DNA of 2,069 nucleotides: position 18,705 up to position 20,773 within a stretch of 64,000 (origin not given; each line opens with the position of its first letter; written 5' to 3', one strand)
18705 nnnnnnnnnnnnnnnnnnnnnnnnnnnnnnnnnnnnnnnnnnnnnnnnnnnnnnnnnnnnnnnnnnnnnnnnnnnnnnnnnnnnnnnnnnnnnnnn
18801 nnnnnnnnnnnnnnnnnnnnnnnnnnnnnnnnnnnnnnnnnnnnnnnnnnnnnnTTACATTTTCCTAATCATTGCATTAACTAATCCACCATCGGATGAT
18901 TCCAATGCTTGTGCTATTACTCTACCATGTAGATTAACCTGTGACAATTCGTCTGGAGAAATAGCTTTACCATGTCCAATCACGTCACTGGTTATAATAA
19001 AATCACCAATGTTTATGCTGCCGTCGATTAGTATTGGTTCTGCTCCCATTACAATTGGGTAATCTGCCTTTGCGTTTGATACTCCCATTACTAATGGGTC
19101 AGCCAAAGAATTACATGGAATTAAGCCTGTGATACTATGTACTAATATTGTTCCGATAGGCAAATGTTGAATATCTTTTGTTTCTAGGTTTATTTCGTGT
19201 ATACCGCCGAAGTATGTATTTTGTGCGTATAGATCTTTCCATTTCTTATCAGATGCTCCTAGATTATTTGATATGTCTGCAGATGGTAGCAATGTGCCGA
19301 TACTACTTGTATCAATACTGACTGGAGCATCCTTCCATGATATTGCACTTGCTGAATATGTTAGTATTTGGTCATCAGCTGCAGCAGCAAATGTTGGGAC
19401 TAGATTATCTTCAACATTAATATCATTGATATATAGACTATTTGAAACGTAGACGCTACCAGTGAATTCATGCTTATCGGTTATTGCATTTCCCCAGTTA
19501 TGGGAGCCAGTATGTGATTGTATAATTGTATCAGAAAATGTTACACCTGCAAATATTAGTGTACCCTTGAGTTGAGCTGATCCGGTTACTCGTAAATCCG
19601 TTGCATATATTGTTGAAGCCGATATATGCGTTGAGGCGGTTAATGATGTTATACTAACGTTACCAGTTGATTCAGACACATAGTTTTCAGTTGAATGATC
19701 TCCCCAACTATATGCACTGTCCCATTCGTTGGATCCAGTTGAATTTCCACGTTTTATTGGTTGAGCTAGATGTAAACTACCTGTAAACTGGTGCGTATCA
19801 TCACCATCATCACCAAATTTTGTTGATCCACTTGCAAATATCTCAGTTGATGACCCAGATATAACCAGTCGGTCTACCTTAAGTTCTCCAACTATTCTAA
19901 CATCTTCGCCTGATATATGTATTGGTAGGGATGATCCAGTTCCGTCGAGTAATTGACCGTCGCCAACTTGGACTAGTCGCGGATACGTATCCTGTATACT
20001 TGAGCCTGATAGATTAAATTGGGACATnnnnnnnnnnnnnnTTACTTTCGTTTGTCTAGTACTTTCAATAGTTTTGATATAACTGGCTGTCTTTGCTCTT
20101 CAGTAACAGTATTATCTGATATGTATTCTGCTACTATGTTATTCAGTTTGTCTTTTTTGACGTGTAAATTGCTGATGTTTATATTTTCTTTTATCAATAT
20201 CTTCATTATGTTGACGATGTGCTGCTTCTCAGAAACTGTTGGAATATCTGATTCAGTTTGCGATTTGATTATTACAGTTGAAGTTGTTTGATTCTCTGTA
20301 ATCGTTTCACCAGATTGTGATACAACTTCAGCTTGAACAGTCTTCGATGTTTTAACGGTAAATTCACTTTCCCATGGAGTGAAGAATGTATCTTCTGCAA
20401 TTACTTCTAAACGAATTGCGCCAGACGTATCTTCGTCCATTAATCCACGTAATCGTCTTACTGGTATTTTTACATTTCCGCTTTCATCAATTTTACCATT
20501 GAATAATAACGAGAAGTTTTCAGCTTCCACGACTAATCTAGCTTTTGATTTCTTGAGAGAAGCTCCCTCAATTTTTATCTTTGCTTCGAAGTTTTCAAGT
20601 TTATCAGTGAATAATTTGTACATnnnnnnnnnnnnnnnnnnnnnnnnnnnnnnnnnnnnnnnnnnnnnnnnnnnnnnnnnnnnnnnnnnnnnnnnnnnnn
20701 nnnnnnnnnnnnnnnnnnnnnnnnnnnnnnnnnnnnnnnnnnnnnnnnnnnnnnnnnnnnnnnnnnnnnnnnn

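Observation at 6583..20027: Paralogous family of fibre proteins built from shuffled modules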

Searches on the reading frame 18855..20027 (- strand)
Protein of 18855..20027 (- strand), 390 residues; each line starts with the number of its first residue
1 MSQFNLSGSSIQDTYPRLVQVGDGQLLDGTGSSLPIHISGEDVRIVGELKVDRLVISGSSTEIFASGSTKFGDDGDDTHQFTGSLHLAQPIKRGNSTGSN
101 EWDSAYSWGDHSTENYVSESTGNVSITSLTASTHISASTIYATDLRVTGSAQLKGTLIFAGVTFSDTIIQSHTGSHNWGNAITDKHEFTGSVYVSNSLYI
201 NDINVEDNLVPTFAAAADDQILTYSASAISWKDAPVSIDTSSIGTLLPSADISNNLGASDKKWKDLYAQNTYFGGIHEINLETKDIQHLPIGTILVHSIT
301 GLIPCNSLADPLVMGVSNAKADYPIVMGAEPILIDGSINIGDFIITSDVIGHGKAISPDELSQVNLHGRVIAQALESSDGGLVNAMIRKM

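Call 8: search_protein_families(library=pfam, proteins=[window:18855-20027:-], max_evalue=0.1)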
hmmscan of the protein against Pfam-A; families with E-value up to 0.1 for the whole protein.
window:18855-20027:- (390 aa): 0 families

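Call 9: search_protein_families(library=phrogs, proteins=[window:18855-20027:-], max_evalue=0.01)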
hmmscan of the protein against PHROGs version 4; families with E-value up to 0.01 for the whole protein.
window:18855-20027:- (390 aa): 1 family
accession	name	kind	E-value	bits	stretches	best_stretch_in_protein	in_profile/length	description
phrog_9729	-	tail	4.1e-05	23.4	1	98-184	401-471/750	tail fiber protein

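Call 33: search_solved_structures(query=window:18855-20027:-, max_evalue=1, show_alignments=2)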
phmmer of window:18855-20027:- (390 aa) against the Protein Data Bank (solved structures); distinct sequences matched with E-value up to 1: 0.

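Call 50: search_dna_similar(query=window:18855-20027:-, collection=phages, mode=protein, max_rows=15, max_evalue=0.01)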
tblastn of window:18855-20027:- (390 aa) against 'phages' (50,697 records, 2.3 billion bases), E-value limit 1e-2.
Records with a match: 1; places in all: 1; records where one place covers at least 80% of the query: 0.
Best place of each record, by identity: <60% 1.
By first word of the organism name: Microcystis 1.
By host as written in the record: Microcystis elabens 1.
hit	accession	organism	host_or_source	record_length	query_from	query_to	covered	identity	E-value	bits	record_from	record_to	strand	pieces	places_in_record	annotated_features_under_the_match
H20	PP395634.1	Microcystis phage Mel-JY01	Microcystis elabens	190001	59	212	39%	30.4%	9e-7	57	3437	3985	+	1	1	structural protein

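Call 51: get_annotated_region(hit=H20, flank=15000)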
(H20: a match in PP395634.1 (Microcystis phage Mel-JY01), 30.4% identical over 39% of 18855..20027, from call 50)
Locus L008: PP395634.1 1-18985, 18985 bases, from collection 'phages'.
description: Microcystis phage Mel-JY01, complete genome.
organism: Microcystis phage Mel-JY01 (NCBI taxid 3126653)
taxonomy: Viruses; Duplodnaviria; Heunggongvirae; Uroviricota; Caudoviricetes
host: Microcystis elabens; source: -; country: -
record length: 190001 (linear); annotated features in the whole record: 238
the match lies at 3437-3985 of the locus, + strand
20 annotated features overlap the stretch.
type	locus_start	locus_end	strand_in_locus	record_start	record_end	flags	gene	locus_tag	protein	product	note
CDS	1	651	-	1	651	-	-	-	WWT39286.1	hypothetical protein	-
CDS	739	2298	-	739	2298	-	-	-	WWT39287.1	hypothetical protein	-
CDS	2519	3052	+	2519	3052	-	-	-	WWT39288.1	hypothetical protein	-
CDS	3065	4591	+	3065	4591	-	-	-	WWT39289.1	structural protein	-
CDS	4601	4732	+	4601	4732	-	-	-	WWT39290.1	hypothetical protein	-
CDS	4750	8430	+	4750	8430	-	-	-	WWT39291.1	methyltransferase FkbM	-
CDS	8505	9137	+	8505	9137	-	-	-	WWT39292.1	hypothetical protein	-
CDS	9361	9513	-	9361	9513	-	-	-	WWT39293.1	hypothetical protein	-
CDS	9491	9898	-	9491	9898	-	-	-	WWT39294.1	hypothetical protein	-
CDS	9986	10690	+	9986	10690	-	-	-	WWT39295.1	hypothetical protein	-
CDS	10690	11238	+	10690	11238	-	-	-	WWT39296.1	hypothetical protein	-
CDS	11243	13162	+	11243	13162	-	-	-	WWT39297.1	cytidylyltransferase like protein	-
CDS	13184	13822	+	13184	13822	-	-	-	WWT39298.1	hypothetical protein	-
CDS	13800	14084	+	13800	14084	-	-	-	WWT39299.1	hypothetical protein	-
CDS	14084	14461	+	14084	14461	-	-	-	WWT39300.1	hypothetical protein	-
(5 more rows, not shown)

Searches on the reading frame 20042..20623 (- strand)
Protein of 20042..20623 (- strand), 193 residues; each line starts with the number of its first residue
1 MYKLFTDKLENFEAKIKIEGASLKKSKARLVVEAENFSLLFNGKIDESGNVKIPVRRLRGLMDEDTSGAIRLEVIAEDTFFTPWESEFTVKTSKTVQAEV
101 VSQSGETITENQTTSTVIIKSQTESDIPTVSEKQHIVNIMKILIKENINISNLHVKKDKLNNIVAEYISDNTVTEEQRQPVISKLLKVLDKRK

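Call 8: search_protein_families(library=pfam, proteins=[window:20042-20623:-], max_evalue=0.1)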
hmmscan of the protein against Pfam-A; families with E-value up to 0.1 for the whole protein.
window:20042-20623:- (193 aa): 0 families

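Call 9: search_protein_families(library=phrogs, proteins=[window:20042-20623:-], max_evalue=0.01)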
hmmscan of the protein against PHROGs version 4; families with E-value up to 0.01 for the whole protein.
window:20042-20623:- (193 aa): 1 family
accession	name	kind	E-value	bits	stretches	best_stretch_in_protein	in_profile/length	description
phrog_26759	-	unknown function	0.0051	16.1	1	118-182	317-382/593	-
